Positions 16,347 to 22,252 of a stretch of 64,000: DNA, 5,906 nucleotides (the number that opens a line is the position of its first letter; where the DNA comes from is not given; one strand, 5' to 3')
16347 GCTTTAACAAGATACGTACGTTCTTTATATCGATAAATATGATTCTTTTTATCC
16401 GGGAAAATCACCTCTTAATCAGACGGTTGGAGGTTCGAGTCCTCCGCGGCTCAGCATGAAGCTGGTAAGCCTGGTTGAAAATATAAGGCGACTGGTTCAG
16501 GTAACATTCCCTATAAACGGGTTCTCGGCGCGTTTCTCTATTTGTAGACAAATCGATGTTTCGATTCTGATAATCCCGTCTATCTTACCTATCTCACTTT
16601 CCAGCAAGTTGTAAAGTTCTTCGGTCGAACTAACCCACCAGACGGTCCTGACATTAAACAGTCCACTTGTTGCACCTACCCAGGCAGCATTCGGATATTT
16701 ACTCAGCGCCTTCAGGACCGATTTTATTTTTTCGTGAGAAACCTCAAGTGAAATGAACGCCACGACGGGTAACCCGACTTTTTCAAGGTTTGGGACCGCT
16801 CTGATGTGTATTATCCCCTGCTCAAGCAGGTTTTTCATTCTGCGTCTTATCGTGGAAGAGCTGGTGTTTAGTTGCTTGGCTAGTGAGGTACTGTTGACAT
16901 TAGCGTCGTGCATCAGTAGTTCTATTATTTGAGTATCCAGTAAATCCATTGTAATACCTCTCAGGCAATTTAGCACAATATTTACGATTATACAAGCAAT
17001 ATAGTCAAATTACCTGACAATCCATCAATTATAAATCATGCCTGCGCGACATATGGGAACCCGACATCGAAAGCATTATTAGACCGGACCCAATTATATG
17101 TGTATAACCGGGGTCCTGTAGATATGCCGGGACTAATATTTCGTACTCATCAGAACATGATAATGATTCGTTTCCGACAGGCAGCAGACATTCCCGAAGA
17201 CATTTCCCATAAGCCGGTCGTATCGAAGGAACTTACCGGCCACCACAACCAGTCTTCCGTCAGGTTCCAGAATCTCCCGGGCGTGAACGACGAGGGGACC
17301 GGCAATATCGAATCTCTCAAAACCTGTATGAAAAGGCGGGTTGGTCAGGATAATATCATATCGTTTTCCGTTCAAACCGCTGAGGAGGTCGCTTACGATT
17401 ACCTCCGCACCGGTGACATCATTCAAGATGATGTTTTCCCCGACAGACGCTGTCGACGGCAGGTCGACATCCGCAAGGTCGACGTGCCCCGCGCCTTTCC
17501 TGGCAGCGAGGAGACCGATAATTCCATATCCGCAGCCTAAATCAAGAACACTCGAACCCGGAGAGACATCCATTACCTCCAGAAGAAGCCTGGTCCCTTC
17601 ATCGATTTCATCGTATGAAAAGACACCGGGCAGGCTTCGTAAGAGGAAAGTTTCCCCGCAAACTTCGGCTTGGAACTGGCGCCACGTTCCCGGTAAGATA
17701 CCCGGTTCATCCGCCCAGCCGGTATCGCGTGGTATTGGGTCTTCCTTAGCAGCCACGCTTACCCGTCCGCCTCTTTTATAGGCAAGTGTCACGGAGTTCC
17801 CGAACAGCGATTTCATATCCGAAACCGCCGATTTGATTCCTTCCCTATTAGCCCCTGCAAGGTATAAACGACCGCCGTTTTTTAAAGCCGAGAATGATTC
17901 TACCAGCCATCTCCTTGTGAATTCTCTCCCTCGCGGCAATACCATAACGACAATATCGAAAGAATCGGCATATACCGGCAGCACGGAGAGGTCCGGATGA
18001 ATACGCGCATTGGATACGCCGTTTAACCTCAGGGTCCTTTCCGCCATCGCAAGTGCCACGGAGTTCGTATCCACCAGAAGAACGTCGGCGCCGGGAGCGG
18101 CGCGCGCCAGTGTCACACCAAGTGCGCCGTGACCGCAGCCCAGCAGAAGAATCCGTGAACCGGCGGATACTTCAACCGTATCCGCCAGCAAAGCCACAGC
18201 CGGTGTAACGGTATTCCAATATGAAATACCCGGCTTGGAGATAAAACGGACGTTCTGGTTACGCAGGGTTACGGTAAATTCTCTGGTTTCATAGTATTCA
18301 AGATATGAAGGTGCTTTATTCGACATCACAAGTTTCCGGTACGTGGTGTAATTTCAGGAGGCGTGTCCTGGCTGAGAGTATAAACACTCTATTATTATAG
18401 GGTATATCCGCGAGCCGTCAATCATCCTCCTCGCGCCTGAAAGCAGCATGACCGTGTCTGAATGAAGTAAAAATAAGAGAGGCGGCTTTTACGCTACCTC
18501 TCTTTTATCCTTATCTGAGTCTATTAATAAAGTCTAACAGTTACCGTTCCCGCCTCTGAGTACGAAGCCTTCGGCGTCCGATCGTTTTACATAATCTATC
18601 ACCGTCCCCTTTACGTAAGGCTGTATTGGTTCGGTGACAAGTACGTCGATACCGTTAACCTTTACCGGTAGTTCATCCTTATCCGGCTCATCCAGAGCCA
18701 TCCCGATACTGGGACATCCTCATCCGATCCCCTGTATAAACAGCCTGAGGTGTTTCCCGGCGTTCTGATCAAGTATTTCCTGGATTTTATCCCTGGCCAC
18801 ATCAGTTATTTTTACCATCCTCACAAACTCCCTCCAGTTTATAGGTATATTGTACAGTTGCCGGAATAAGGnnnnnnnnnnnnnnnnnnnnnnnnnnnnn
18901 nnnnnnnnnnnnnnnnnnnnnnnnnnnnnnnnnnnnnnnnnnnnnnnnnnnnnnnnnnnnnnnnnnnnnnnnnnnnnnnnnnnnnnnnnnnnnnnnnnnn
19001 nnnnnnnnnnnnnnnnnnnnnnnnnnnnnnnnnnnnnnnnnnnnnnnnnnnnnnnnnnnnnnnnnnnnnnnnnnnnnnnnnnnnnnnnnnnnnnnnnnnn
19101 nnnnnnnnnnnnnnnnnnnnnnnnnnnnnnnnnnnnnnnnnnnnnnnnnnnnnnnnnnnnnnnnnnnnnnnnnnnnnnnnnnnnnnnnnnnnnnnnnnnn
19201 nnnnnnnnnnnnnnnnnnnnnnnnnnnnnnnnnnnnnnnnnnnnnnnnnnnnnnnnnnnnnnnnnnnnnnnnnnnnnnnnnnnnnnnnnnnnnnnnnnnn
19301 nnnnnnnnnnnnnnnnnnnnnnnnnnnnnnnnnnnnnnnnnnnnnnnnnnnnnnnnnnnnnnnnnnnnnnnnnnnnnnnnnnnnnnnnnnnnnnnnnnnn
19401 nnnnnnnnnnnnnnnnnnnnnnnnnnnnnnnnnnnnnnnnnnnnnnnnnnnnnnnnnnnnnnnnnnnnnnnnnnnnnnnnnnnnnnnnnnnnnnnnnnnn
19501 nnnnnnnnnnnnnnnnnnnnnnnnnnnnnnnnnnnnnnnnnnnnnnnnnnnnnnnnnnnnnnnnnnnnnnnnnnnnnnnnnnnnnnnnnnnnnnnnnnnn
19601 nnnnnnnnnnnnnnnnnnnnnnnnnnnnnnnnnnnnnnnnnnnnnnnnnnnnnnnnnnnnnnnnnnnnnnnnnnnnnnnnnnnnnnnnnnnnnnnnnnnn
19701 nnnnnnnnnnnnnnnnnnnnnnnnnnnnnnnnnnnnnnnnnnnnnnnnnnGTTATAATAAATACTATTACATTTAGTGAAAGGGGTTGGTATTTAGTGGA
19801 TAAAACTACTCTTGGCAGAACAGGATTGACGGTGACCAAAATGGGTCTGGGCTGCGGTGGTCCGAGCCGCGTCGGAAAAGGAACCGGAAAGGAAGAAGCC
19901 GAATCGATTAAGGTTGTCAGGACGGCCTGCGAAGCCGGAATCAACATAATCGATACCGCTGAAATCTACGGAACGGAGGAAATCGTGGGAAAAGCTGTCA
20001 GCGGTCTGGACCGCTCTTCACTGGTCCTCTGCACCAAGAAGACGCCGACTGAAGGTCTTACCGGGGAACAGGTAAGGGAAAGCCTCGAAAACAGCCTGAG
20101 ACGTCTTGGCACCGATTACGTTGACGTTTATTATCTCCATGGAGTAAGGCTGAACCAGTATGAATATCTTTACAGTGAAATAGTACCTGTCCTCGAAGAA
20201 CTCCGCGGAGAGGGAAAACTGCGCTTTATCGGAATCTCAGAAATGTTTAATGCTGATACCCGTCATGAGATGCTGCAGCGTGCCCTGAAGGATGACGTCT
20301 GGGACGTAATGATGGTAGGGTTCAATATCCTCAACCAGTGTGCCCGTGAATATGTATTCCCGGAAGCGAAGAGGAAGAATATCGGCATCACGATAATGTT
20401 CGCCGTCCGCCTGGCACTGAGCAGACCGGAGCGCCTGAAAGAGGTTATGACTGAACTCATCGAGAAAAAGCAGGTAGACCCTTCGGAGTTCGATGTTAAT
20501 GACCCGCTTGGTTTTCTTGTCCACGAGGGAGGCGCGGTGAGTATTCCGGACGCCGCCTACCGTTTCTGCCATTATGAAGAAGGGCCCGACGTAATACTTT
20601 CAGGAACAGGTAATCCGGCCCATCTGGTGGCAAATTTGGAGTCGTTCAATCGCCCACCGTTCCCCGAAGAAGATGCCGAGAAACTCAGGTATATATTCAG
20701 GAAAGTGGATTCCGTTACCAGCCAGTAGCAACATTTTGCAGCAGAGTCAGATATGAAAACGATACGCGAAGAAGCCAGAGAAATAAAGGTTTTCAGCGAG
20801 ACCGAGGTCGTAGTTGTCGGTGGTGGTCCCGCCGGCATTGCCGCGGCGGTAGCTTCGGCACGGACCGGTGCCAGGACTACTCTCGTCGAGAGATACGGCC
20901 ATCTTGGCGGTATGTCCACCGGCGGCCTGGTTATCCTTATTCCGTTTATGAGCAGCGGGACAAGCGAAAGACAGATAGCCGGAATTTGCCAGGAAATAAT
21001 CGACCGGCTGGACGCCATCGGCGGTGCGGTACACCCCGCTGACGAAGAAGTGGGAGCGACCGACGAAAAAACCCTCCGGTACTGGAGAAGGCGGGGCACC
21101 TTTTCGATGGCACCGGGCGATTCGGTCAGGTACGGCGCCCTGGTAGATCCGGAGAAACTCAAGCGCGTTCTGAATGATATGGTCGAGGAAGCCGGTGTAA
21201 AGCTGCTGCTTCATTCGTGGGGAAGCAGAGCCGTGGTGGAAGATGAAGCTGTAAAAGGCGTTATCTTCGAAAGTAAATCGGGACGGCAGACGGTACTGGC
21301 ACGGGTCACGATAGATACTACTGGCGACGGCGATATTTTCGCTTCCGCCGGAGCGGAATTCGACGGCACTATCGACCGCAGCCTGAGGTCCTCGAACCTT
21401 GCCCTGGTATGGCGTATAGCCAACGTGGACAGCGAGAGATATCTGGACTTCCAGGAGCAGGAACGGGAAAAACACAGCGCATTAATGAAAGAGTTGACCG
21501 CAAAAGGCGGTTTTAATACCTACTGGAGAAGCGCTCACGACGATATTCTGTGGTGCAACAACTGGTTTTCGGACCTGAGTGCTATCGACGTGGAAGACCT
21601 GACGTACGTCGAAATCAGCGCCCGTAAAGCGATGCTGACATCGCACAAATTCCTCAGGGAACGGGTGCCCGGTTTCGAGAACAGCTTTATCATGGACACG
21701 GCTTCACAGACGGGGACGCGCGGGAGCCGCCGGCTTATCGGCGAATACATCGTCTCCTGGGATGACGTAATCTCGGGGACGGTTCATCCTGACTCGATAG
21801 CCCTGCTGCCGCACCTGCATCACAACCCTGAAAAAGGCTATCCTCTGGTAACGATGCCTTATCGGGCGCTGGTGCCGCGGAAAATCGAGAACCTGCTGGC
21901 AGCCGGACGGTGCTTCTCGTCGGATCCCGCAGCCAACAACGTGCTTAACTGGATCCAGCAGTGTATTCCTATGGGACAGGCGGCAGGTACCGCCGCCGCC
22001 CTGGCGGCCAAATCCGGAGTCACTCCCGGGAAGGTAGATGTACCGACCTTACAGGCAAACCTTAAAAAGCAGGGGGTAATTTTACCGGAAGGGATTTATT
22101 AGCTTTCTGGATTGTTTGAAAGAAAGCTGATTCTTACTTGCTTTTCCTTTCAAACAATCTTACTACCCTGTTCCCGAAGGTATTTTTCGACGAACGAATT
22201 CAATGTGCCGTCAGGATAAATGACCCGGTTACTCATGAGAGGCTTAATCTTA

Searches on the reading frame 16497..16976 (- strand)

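Call 7: search_protein_families(library=pfam, proteins=[window:16497-16976:-])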
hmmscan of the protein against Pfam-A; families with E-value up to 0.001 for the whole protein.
window:16497-16976:- (159 aa): 9 families
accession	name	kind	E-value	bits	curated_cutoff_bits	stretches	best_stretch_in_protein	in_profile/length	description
PF13412.12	HTH_24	-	2.6e-11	43.4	21.9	1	10-56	1-47/48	Winged helix-turn-helix DNA-binding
PF13404.12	HTH_AsnC-type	-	1.2e-09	38.2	27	1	10-50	1-41/42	AsnC-type helix-turn-helix domain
PF01037.27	AsnC_trans_reg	-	5e-09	36.4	25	1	76-145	2-72/73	Lrp/AsnC ligand binding domain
PF08279.18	HTH_11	-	2.2e-08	34.3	25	1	16-63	4-51/55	HTH domain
PF08220.18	HTH_DeoR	-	7.9e-06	26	21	1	15-57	3-45/57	DeoR-like helix-turn-helix domain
PF22482.2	AsnC_trans_reg_3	-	0.0001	22.8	24.4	1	81-150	21-89/95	PF0864 C-terminal dimeric alpha+beta barrel domain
PF12840.13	HTH_20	-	0.0001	22.6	27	1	17-58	9-50/51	Helix-turn-helix domain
PF05043.19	Mga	-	0.00016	22.6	21.1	1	13-50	17-54/87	Mga helix-turn-helix domain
PF13518.12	HTH_28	-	0.00083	19.8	25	0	16-58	4-44/52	Helix-turn-helix domain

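Call 62: search_protein_families(library=ncbifam, proteins=[window:16497-16976:-], max_evalue=0.01)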
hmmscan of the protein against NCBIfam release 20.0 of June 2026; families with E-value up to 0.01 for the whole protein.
window:16497-16976:- (159 aa): 20 families
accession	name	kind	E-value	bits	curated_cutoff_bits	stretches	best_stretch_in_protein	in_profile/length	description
NF040820.1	trans_reg_LrpA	equivalog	1.3e-17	64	250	1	10-145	2-138/141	HTH-type transcriptional regulator LrpA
NF053758.1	ChrTpTrnRegChrS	equivalog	2.7e-16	59.7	250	1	8-145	10-148/158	chromate efflux transcriptional regulator ChrS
NF008384.0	PRK11179.1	equivalog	4.3e-15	55.8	227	1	9-145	6-144/153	transcriptional regulator AsnC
NF040947.1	trans_reg_LysM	equivalog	4.1e-12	46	180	1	10-145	1-134/136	HTH-type transcriptional regulator LysM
NF041396.1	TranRegLrp_Halo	equivalog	7.6e-11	42.1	190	1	9-149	2-142/149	HTH-type transcriptional regulator Lrp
NF041395.1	TranRegLrpA1_Halo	equivalog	3.2e-07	30.4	250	1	14-141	7-135/142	HTH-type transcriptional regulator LrpA1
NF053606.1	Sta1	subfamily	6e-07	29.5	80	1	13-86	21-95/100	Sta1 family transcriptional regulator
NF040939.2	trans_reg_lrs14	equivalog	4e-06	26.8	90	1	14-90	23-101/103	Lrs14 family HTH-type transcriptional regulator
NF007720.0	PRK10411.1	equivalog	6.7e-05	22.3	259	1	15-56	7-48/243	L-fucose operon activator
TIGR01884.1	cas_HTH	subfamily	0.00011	21.7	60.2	1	14-57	144-187/202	CRISPR-associated CARF protein Csa3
TIGR02702.1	SufR_cyano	equivalog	0.00014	21.6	178.8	1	16-85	5-73/208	iron-sulfur cluster biosynthesis transcriptional regulator SufR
NF041397.1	TranRegGlpR_Halo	equivalog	0.00024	20.8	300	1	16-57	9-50/253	HTH-type transcriptional regulator GlpR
NF053736.1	AcpB_EbpR_MafR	subfamily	0.00033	20.1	130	1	15-50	86-121/481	AcpB/EbpR/MafR family transcriptional regulator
NF038251.1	AdcR_fam_Zn_TF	equivalog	0.00034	20.9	175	1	12-67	34-90/143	zinc-dependent MarR family transcriptional regulator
NF003033.0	PRK03911.1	equivalog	0.00088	19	248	1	12-57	10-57/264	HrcA family transcriptional regulator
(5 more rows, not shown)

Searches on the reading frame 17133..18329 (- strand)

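Call 7: search_protein_families(library=pfam, proteins=[window:17133-18329:-])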
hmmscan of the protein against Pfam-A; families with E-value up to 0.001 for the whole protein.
window:17133-18329:- (398 aa): 17 families
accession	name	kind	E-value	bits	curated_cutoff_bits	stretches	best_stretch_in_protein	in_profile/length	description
PF05175.20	MTS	-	1.3e-63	214.1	23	2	230-393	4-169/170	Methyltransferase small domain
PF13649.12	Methyltransf_25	-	2.2e-16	60.7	27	2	60-153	1-97/97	Methyltransferase domain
PF13847.12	Methyltransf_31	-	6.1e-14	52.4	27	1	56-167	3-121/145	Methyltransferase domain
PF06325.19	PrmA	-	1.4e-13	51.5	22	1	246-330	148-233/296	Ribosomal protein L11 methyltransferase (PrmA)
PF08242.18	Methyltransf_12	-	1.5e-09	38.9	30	1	63-154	3-97/98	Methyltransferase domain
PF08241.18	Methyltransf_11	-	1.6e-09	38.7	21.2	1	63-156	3-94/95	Methyltransferase domain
PF10294.15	Methyltransf_16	-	9.4e-09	35.7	21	0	55-104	45-93/174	Lysine methyltransferase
PF08468.16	MTS_N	-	3.6e-07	30.8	27.3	1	122-176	69-123/158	Methyltransferase small domain N-terminal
PF01209.24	Ubie_methyltran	-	1.1e-06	28.7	20.1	1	50-157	41-151/233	ubiE/COQ5 methyltransferase family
PF07021.18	MetW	-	4.3e-06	26.9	21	0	54-129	11-81/193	Methionine biosynthesis protein MetW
PF02475.24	TRM5-TYW2_MTfase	-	8e-06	26.3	28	0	54-165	34-143/164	TRM5/TYW2 methyltransferase domain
PF13489.12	Methyltransf_23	-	9.1e-06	25.9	27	0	256-360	21-114/164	Methyltransferase domain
PF02353.26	CMAS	-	1.1e-05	25.3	27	0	247-278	52-83/273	Mycolic acid cyclopropane synthetase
PF03848.20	TehB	-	1.2e-05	25.3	20.4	0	254-329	28-101/193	Tellurite resistance protein TehB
PF03602.21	Cons_hypoth95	-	3e-05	24.2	24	1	258-338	42-128/182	Conserved hypothetical protein 95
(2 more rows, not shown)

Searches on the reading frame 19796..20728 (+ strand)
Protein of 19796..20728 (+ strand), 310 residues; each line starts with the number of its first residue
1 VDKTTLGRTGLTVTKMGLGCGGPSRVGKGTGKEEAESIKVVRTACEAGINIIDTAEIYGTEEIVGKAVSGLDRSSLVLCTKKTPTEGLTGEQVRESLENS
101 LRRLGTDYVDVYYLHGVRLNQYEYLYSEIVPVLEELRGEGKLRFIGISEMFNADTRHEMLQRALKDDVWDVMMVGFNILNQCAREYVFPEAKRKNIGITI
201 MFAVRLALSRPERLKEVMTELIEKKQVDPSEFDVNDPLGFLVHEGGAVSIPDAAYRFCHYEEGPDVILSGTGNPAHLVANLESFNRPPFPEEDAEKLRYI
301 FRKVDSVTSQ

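Call 7: search_protein_families(library=pfam, proteins=[window:19796-20728:+])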
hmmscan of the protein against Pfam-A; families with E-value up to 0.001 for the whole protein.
window:19796-20728:+ (310 aa): 1 family
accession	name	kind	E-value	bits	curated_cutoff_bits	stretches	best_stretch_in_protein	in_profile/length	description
PF00248.27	Aldo_ket_red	-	2.6e-40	138.8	24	1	25-298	9-287/291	Aldo/keto reductase family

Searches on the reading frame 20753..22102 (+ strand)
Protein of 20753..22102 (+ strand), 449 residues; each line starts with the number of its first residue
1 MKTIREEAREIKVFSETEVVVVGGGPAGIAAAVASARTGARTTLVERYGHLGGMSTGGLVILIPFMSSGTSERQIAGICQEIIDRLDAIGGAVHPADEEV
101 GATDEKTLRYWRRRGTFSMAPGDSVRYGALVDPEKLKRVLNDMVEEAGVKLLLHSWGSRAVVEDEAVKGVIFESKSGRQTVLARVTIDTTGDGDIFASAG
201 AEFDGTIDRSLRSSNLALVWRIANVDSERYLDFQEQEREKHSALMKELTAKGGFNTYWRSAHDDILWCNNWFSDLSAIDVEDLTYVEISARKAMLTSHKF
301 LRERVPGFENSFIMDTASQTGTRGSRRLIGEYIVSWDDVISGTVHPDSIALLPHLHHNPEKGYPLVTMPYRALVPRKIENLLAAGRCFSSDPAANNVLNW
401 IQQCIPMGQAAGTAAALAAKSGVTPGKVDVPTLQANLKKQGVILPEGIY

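Call 7: search_protein_families(library=pfam, proteins=[window:20753-22102:+])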
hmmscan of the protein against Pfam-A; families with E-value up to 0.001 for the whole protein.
window:20753-22102:+ (449 aa): 10 families
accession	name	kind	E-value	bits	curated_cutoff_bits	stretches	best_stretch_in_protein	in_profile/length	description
PF12831.13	FAD_oxidored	-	4e-88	296.9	27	1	18-437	1-416/416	FAD dependent oxidoreductase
PF01134.28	GIDA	-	7.4e-08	32.3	22.1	1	18-192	1-150/391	Glucose inhibited division protein A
PF00890.30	FAD_binding_2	-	5.5e-07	29.6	20.4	1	19-58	2-44/414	FAD binding domain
PF01266.30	DAO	-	2.7e-06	27.6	27.9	1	19-91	2-76/353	FAD dependent oxidoreductase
PF07992.20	Pyr_redox_2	-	2.7e-06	27.4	26.1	1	18-77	2-57/291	Pyridine nucleotide-disulphide oxidoreductase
PF01946.23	Thi4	-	1.1e-05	25.2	26.2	1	5-59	6-62/235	Thi4 family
PF00070.33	Pyr_redox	-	1.4e-05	25.9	22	0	19-51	2-34/82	Pyridine nucleotide-disulphide oxidoreductase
PF03486.20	HI0933_like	-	9e-05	22.5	50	1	18-52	2-36/244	HI0933-like protein Rossmann domain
PF13450.12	NAD_binding_8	-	9.2e-05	23.1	21.9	1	21-55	1-35/68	NAD(P)-binding Rossmann-like domain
PF01494.25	FAD_binding_3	-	0.00022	21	22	1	16-49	1-34/349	FAD binding domain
